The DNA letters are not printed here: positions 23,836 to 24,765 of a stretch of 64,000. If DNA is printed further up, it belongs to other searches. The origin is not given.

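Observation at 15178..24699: Unrecognised ~150-aa domain shared by three surface proteins, at the C-terminus of two and in two N-terminal copies of the 1184-aa protein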

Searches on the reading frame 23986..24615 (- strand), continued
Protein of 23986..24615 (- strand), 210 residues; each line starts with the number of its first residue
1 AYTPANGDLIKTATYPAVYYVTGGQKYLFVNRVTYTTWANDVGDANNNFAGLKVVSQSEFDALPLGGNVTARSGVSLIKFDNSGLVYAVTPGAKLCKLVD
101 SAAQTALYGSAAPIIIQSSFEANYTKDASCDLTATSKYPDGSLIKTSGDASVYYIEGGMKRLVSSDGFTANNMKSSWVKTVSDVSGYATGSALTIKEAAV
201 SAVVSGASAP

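Call 55: find_related_loci(query=A6, collection=genome_contigs, flank=8000)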
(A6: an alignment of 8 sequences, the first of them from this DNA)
Query A6 (176 aa) in genome_contigs; peptide patterns used: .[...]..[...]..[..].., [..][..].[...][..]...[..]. (x = any residue, [..] = any of these).
95 stretches matched a pattern; 45 encode a relative of the query (tblastn E <= 1e-3); 44 distinct loci.
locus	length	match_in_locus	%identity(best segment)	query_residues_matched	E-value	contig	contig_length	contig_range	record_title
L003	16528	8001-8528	91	1-176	4e-109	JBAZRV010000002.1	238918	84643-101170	MAG: Patescibacteria group bacterium isolate SO_2017_GW1_156 NODE_407_length_238918_cov_3.191913_OW334_2017, whole genom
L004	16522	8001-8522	84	1-176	1e-99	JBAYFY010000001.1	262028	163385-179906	MAG: Candidatus Buchananbacteria bacterium isolate SO_2016_GW1_112 scaffold00069_OW334_2016, whole genome shotgun sequen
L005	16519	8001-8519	73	1-176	6e-79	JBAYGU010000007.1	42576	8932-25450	MAG: Candidatus Buchananbacteria bacterium isolate SO_2016_GW1_132 scaffold01696_OW334_2016, whole genome shotgun sequen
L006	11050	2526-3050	67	2-176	1e-75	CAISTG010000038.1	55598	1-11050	MAG: Candidatus Buchananbacteria bacterium isolate MJ-time_bin-7222 genome assembly, contig: bin-7222:38/66, whole genom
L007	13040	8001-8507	57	1-173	8e-53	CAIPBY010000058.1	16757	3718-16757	MAG: Candidatus Buchananbacteria bacterium isolate MJ120702A_bin-902 genome assembly, contig: bin-902:058/101, whole gen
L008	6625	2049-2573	50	1-176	2e-48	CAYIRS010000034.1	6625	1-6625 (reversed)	MAG TPA_asm: uncultured Gammaproteobacteria bacterium isolate ERP119705_co25_105 genome assembly, contig: NODE_13372_len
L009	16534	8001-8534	52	1-176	5e-48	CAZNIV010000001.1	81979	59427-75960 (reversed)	MAG TPA_asm: uncultured Gammaproteobacteria bacterium isolate SRP142039_co1_2 genome assembly, contig: NODE_94_length_81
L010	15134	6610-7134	51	1-176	2e-47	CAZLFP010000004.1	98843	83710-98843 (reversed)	MAG TPA_asm: uncultured Gammaproteobacteria bacterium isolate SRP141376_co3_30 genome assembly, contig: NODE_386_length_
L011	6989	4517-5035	53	7-176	8e-47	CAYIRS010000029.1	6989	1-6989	MAG TPA_asm: uncultured Gammaproteobacteria bacterium isolate ERP119705_co25_105 genome assembly, contig: NODE_12122_len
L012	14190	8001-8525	49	1-176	2e-46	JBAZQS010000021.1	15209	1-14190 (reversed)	MAG: Patescibacteria group bacterium isolate SO_2017_SWC_59 scaffold_3356_c1_LP-4_2017, whole genome shotgun sequence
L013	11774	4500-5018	54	7-176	2e-46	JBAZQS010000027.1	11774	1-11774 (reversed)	MAG: Patescibacteria group bacterium isolate SO_2017_SWC_59 scaffold_4749_c1_LP-4_2017, whole genome shotgun sequence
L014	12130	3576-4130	50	1-176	4e-46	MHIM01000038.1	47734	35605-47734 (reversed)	MAG: Candidatus Buchananbacteria bacterium RIFCSPLOWO2_01_FULL_39_33 rifcsplowo2_01_scaffold_743, whole genome shotgun s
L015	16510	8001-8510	47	1-176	2e-42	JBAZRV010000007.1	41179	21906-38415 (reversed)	MAG: Patescibacteria group bacterium isolate SO_2017_GW1_156 NODE_4481_length_41179_cov_3.219721_OW334_2017, whole genom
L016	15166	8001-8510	46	1-176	8e-42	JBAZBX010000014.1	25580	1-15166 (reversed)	MAG: Patescibacteria group bacterium isolate SO_2017_GW1_122 NODE_7860_length_25580_cov_3.049346_OW334_2017, whole genom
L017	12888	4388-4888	50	3-176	2e-41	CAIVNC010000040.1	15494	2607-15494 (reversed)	MAG: Candidatus Buchananbacteria bacterium isolate AlinenLipids_bin-4630 genome assembly, contig: bin-4630:40/57, whole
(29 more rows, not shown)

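Call 63: search_protein_families(library=pfam, proteins=[P0004, P0006, P0026, P0028, P0031, P0040, P0046, P0048], max_evalue=0.01)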
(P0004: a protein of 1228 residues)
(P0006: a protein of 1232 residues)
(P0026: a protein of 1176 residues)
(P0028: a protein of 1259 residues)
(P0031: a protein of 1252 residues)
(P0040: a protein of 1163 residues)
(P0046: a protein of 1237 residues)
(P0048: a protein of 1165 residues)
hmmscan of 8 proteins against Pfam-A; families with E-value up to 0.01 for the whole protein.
P0004 (1228 aa): 0 families

P0006 (1232 aa): 0 families

P0026 (1176 aa): 0 families

P0028 (1259 aa): 0 families

P0031 (1252 aa): 0 families

P0040 (1163 aa): 0 families

P0046 (1237 aa): 0 families

P0048 (1165 aa): 1 family
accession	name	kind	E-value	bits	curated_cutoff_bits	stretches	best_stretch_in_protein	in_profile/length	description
PF00630.25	Filamin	-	0.0042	18.3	26.9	0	734-814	18-80/93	Filamin/ABP280 repeat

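Call 67: search_protein_families(library=pfam, alignment_id=A7, max_evalue=0.00001)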
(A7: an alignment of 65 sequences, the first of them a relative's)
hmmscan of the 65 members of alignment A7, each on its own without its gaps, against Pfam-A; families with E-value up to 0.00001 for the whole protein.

A. member 1, P0003 (405 aa): 1 family
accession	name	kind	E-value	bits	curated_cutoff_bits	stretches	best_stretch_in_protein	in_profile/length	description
PF16656.11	Pur_ac_phosph_N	-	2.6e-06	28.4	30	0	41-125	1-87/93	Purple acid Phosphatase, N-terminal domain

B. families by the number of members that match (of 65 scanned): 34 families (the first 25 are shown)
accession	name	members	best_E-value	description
PF00082.27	Peptidase_S8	6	6.7e-54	Subtilase family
PF00759.25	Glyco_hydro_9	3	1.3e-46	Glycosyl hydrolase family 9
PF02927.20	CelD_N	3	2.7e-15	Cellulase N-terminal ig-like domain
PF13290.12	CHB_HEX_C_1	3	2.1e-09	Chitobiase/beta-hexosaminidase C-terminal domain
PF16656.11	Pur_ac_phosph_N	3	1.5e-07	Purple acid Phosphatase, N-terminal domain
PF13620.12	CarboxypepD_reg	2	2.9e-25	Carboxypeptidase regulatory-like domain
PF18998.6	Flg_new_2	2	2.8e-22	Divergent InlB B-repeat domain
PF01471.23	PG_binding_1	2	3.9e-21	Putative peptidoglycan binding domain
PF18911.6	PKD_4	2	8.5e-15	PKD domain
PF13715.12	CarbopepD_reg_2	2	6.7e-14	CarboxypepD_reg-like domain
PF00801.26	PKD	2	4.3e-12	PKD domain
PF00041.27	fn3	2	4.6e-11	Fibronectin type III domain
PF11999.13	Ice_binding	1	5.7e-72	Ice-binding-like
PF11258.13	DUF3048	1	3.6e-43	Protein of unknown function (DUF3048) N-terminal domain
PF13385.13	Laminin_G_3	1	2e-29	Concanavalin A-like lectin/glucanases superfamily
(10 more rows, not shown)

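Call 68: find_encoding_contigs(protein=P0018, flank=6000, max_places=3)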
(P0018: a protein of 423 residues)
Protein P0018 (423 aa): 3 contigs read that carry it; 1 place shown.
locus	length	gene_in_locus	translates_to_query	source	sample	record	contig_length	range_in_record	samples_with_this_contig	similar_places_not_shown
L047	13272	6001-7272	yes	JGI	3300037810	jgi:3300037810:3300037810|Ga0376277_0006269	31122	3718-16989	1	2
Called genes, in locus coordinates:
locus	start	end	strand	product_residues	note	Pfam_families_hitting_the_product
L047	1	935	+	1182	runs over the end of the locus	-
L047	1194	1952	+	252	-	PF13431:TPR_17 (faint), PF13414:TPR_11 (faint)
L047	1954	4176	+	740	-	PF04932:Wzy_C, PF00515:TPR_1 (faint), PF07719:TPR_2 (faint), PF13424:TPR_12 (faint), PF13428:TPR_14 (faint), PF14559:TPR_19 (faint)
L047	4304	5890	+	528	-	-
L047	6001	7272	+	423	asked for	PF11999:Ice_binding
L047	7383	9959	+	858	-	PF07819:PGAP1, PF02450:LCAT, PF02089:Palm_thioest (faint)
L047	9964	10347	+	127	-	-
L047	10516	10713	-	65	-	-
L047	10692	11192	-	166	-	PF13328:HD_4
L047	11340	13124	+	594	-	PF00664:ABC_membrane, PF00005:ABC_tran, PF02463:SMC_N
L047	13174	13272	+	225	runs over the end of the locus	-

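Call 77: search_protein_families(library=phrogs, proteins=[window:24013-24615:-], max_evalue=1)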
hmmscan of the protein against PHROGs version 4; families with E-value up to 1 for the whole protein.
seq(201 aa): 2 families
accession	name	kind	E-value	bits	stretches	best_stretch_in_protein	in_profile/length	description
phrog_9616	-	unknown function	0.05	14.7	1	111-169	36-90/118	-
phrog_1560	-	unknown function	0.14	13.7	0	40-64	28-51/63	-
